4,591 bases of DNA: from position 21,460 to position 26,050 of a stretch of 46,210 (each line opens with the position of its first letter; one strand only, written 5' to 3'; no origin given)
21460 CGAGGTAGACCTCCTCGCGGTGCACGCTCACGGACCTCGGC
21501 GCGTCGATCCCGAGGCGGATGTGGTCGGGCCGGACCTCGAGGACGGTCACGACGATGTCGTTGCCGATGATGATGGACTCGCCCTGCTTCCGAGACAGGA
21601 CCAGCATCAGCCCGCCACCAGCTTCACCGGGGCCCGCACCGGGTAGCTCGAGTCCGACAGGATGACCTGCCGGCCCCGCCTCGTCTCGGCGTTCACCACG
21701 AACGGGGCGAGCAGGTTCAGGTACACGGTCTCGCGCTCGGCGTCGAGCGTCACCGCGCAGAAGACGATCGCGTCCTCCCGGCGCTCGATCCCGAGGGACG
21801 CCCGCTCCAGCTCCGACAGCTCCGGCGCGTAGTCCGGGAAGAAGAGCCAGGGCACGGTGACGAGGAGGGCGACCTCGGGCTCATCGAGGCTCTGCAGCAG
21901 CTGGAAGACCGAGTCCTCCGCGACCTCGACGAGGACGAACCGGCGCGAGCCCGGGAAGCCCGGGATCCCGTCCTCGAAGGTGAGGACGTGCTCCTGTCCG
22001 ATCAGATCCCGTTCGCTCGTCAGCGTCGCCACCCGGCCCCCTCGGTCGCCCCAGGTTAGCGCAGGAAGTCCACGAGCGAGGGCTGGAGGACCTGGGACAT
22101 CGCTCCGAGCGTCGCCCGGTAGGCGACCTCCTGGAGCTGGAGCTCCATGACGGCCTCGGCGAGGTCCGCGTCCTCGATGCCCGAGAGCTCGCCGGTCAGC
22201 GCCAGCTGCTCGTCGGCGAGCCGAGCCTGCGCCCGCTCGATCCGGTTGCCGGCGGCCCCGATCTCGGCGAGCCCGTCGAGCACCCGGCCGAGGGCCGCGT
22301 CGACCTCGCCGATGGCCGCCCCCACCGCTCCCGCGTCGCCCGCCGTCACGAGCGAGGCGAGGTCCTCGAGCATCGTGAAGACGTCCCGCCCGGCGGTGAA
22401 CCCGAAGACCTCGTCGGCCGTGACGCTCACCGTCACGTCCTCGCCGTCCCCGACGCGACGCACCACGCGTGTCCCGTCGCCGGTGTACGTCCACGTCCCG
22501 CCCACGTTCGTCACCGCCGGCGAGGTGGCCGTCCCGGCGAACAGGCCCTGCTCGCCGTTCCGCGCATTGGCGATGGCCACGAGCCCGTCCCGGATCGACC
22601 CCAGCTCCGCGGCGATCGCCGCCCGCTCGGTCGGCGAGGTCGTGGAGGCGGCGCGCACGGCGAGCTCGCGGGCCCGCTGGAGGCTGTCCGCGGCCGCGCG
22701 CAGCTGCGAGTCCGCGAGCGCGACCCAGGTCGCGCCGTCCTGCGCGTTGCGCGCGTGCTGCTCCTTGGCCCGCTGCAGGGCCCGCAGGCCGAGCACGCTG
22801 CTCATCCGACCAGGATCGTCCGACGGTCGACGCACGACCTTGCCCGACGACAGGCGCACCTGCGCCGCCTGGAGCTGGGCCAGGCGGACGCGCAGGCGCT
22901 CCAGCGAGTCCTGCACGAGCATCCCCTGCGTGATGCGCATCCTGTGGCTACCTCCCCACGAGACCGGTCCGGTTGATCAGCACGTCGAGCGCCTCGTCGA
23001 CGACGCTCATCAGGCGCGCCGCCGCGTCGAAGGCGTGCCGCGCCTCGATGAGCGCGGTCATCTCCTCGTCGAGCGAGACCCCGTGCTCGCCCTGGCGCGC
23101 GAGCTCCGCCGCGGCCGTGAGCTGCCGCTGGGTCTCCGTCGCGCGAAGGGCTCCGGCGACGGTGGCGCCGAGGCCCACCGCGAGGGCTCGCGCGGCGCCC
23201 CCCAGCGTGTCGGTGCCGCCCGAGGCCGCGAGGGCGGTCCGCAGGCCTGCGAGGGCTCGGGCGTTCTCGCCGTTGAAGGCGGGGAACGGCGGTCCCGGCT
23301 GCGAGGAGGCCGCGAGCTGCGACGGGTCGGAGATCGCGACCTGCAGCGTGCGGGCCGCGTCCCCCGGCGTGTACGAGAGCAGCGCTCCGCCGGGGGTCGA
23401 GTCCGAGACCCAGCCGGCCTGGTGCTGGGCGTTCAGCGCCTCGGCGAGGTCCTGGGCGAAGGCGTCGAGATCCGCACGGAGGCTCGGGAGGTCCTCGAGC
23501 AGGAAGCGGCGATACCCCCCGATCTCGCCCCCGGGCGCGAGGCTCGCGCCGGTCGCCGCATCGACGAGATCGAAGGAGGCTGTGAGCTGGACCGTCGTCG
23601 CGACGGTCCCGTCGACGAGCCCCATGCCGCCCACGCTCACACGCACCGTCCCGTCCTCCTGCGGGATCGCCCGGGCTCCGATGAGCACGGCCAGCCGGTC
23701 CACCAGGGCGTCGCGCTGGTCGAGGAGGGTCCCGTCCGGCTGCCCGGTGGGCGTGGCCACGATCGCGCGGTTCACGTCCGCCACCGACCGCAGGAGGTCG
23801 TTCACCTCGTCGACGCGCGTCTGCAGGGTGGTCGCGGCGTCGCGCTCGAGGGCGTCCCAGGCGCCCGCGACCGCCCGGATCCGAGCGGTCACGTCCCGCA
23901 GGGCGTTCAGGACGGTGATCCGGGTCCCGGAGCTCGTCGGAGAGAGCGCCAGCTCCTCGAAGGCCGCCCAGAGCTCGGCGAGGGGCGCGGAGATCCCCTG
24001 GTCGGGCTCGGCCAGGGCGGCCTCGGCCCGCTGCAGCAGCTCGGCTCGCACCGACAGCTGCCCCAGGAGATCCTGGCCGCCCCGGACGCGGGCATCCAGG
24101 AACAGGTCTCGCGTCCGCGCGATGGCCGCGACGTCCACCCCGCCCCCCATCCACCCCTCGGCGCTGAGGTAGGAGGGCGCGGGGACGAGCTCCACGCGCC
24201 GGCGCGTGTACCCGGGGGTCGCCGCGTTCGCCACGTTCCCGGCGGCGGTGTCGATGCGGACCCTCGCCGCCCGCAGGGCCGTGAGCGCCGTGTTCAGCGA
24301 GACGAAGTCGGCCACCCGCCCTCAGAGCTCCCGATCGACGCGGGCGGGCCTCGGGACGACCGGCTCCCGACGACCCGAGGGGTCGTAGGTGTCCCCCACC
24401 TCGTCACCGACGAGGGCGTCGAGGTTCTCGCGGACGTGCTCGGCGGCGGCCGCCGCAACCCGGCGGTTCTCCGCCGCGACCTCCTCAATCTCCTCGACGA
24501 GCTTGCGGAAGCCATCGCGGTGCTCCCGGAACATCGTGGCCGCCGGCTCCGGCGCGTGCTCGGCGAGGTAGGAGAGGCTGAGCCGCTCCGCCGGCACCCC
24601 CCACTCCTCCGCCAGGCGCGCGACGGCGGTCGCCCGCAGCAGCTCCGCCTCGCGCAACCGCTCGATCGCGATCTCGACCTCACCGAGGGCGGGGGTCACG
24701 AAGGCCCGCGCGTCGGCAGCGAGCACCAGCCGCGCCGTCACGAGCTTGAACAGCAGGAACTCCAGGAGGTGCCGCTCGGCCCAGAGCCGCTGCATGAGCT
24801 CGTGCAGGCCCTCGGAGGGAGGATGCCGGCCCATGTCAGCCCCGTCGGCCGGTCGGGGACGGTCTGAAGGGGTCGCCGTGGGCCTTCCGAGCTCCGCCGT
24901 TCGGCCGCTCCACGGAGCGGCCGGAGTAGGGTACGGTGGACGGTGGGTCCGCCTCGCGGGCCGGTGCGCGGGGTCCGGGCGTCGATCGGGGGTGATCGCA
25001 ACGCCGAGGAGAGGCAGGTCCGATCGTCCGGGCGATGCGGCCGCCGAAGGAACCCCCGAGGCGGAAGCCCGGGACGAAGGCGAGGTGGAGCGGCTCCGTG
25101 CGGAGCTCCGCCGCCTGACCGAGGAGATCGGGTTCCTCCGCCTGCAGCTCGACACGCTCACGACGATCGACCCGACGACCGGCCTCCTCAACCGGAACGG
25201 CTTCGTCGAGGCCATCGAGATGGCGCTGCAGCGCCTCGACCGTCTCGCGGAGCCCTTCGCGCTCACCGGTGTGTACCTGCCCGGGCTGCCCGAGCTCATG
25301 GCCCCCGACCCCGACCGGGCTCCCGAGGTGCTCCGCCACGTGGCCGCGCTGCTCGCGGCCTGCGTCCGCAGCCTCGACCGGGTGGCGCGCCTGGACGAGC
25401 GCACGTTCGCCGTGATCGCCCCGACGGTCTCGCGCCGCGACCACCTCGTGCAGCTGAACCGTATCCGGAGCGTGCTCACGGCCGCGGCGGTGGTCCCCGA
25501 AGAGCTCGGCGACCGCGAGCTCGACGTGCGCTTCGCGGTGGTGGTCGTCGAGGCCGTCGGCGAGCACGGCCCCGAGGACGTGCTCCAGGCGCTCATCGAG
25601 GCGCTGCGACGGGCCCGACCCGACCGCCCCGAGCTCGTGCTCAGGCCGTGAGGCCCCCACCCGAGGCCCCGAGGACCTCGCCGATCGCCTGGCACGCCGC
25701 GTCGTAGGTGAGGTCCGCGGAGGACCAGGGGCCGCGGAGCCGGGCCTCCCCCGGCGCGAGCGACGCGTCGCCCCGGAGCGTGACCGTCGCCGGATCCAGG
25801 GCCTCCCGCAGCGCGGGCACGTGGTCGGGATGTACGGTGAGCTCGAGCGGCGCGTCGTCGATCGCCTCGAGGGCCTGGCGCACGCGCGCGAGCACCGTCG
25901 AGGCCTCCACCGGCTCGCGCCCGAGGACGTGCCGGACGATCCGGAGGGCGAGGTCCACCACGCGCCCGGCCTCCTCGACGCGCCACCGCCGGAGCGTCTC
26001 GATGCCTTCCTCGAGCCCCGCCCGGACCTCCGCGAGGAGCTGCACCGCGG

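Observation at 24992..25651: Degenerate GGDEF protein (A-site DERTF, I-site RSLD intact) on the opposite strand exactly where fliI/fliJ would follow fliH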

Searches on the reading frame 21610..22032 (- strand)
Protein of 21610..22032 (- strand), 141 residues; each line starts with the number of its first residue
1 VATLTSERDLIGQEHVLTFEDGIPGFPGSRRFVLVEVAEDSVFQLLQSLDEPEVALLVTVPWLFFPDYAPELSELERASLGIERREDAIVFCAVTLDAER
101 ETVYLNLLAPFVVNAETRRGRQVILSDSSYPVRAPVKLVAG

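Call 7: search_protein_families(library=pfam, proteins=[window:21610-22032:-], max_evalue=0.001)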
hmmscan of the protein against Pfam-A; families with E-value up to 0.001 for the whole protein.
window:21610-22032:- (141 aa): 1 family
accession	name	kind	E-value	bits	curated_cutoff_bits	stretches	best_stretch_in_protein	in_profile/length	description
PF02623.20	FliW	-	1.5e-36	125.3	25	1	17-136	1-122/122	FliW protein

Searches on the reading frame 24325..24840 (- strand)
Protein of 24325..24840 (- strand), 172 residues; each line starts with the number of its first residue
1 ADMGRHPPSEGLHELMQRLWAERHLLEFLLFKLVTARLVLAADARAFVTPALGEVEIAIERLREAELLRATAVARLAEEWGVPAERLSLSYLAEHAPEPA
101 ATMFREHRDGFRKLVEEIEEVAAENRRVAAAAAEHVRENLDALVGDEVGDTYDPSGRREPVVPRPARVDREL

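Call 4: search_protein_families(library=pfam, proteins=[window:24325-24840:-], max_evalue=1)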
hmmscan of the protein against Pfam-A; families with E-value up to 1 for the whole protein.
window:24325-24840:- (172 aa): 1 family
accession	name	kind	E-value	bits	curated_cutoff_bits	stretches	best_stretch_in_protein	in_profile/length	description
PF05130.17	FlgN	-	2e-13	51.4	30.5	1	12-158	3-145/147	FlgN protein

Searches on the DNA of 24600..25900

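Call 84: search_rna_families(source=window, start=24600, end=25900, threshold=evalue, max_evalue=1)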
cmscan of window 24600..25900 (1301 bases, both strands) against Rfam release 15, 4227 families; matches with E-value up to 1: 0.
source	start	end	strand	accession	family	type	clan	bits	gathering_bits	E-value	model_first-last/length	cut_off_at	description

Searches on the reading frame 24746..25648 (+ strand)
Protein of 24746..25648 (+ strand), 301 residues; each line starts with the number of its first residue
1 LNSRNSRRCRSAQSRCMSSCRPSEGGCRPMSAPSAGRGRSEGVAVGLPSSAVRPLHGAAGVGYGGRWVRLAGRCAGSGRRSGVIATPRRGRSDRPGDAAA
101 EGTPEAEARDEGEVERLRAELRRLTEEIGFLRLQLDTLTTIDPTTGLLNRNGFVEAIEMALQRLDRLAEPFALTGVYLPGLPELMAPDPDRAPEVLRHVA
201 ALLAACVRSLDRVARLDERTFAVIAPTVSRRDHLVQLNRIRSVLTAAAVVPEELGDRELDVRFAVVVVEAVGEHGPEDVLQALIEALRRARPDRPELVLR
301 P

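Call 4: search_protein_families(library=pfam, proteins=[window:24746-25648:+], max_evalue=1)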
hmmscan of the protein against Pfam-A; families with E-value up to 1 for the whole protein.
window:24746-25648:+ (301 aa): 3 families
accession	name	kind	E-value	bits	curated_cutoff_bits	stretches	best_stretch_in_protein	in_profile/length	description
PF00990.26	GGDEF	-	4.1e-11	43.3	23.8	1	140-291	2-155/161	Diguanylate cyclase, GGDEF domain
PF13191.12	AAA_16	-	0.034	15.1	32.6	0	121-230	45-158/167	AAA ATPase domain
PF17253.7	DUF5320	-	0.043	15.4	27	1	35-137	10-98/99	Family of unknown function (DUF5320)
